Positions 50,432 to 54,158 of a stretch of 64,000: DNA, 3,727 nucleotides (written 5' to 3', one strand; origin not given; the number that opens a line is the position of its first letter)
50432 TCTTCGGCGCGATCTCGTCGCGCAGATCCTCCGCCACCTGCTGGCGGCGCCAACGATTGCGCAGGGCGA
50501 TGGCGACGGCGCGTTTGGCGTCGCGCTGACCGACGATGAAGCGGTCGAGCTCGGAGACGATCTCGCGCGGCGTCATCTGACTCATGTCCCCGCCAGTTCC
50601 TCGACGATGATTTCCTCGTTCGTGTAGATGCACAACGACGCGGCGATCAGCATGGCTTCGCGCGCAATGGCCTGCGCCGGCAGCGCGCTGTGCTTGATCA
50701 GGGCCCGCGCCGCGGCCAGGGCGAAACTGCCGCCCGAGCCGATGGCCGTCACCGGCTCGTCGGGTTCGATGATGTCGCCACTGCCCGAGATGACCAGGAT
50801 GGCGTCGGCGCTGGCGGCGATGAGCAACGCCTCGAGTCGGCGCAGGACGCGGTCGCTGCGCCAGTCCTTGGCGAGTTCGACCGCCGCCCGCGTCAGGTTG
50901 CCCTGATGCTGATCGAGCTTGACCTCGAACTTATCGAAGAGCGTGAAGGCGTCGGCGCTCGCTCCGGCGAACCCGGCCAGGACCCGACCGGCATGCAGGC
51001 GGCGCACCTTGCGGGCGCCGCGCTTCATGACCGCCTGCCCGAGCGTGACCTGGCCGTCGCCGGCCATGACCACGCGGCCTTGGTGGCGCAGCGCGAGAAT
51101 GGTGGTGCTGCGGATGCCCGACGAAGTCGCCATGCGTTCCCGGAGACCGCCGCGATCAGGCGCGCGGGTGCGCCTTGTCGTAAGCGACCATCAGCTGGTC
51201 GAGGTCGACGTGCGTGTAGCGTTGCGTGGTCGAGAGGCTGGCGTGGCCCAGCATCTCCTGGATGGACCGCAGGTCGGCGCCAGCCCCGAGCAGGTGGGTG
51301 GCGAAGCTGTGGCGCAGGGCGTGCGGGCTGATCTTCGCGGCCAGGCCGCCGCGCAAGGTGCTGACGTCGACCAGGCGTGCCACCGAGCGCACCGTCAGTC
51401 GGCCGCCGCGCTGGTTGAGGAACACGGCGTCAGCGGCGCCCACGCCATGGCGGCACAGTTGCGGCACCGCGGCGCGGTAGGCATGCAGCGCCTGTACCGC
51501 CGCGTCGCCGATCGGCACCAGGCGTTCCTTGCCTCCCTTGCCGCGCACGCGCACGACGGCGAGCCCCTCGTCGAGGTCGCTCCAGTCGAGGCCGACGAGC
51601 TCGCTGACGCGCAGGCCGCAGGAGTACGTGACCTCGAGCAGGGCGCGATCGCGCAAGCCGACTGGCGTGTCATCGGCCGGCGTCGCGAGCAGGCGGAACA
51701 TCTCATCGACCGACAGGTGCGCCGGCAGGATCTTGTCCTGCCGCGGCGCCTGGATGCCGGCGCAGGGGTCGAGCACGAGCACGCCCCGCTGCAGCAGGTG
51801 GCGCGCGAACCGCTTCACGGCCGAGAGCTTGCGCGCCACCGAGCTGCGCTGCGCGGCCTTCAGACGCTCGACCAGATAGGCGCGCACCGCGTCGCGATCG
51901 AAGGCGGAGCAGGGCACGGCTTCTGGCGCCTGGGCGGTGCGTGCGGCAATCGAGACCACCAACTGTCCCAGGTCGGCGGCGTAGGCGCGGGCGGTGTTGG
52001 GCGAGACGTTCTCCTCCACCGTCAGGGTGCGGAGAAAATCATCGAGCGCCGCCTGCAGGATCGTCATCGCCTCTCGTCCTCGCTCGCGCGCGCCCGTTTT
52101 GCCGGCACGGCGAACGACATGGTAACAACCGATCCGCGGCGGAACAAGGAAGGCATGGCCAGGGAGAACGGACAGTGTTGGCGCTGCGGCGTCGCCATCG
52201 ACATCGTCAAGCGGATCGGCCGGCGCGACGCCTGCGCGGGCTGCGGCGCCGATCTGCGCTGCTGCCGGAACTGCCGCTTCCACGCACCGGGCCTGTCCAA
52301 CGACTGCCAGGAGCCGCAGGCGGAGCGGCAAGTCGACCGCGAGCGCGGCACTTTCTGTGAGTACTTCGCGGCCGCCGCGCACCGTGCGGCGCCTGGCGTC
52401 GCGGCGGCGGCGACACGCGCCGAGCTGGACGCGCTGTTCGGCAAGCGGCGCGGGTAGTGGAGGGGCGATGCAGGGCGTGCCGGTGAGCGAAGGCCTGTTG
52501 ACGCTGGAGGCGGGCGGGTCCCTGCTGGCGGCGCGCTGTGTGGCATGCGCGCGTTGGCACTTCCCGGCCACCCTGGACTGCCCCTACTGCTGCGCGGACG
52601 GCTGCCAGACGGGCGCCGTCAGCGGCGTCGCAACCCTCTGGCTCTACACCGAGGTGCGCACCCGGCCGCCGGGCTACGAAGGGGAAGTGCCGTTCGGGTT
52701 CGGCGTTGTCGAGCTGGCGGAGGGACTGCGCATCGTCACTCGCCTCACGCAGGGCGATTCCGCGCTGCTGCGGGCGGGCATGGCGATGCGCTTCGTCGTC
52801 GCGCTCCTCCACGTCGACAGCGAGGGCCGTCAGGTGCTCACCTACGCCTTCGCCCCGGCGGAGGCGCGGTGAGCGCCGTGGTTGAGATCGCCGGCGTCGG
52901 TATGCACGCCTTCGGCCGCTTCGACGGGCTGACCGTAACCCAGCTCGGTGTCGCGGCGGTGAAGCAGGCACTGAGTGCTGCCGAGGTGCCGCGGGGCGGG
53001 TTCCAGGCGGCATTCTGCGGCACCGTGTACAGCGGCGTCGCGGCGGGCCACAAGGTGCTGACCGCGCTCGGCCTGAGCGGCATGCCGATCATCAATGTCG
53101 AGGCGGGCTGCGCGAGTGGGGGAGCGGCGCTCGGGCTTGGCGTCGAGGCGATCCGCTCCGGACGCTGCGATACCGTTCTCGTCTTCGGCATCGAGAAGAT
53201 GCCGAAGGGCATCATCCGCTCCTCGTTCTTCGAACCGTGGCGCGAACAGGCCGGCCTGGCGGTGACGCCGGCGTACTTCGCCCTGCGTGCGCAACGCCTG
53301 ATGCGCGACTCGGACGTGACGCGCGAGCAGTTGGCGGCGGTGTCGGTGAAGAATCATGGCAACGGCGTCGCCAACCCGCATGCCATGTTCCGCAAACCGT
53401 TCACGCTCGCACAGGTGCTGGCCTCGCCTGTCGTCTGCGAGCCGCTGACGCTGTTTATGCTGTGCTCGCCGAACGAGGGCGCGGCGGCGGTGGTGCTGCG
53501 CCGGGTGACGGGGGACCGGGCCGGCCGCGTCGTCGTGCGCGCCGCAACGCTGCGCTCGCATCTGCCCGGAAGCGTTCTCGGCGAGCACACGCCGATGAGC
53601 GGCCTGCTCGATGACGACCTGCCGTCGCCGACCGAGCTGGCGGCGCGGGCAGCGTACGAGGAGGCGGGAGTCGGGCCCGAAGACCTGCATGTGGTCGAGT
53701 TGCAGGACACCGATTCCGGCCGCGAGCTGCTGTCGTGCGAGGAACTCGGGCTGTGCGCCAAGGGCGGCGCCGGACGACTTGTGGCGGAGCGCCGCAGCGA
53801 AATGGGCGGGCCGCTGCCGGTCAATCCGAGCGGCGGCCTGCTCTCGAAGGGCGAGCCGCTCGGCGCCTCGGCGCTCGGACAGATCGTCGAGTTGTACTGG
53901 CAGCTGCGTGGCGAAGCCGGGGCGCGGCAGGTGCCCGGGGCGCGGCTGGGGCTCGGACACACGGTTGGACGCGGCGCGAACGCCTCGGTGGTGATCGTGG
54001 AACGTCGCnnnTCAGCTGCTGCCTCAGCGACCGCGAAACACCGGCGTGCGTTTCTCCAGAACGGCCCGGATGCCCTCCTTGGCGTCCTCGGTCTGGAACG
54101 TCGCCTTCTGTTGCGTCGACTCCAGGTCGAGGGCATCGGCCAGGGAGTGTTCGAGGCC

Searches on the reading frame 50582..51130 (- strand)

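Call 37: search_protein_families(library=pfam, max_evalue=0.01, proteins=[window:50582-51130:-])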
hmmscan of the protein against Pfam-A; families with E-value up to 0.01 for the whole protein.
window:50582-51130:- (182 aa): 1 family
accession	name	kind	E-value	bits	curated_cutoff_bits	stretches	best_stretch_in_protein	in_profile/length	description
PF00227.31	Proteasome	-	3.4e-24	86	22.4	1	8-177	4-187/189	Proteasome subunit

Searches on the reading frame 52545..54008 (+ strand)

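Call 37: search_protein_families(library=pfam, max_evalue=0.01, proteins=[window:52545-54008:+])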
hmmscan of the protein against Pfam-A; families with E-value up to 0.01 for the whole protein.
window:52545-54008:+ (488 aa): 5 families
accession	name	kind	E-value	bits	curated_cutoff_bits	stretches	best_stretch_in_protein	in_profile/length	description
PF22691.2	Thiolase_C_1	-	4.3e-35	121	28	1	361-485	18-141/144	Thiolase C-terminal domain-like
PF00108.29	Thiolase_N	-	3e-17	63.3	26.4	1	115-284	3-195/260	Thiolase, N-terminal domain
PF00109.32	ketoacyl-synt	-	2.9e-06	27.5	20.8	1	140-219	130-204/252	Beta-ketoacyl synthase, N-terminal domain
PF02803.24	Thiolase_C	-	0.00011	22.3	27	1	361-472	22-115/123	Thiolase, C-terminal domain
PF08545.16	ACP_syn_III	-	0.00048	20.4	24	0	185-222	3-40/80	3-Oxoacyl-[acyl-carrier-protein (ACP)] synthase III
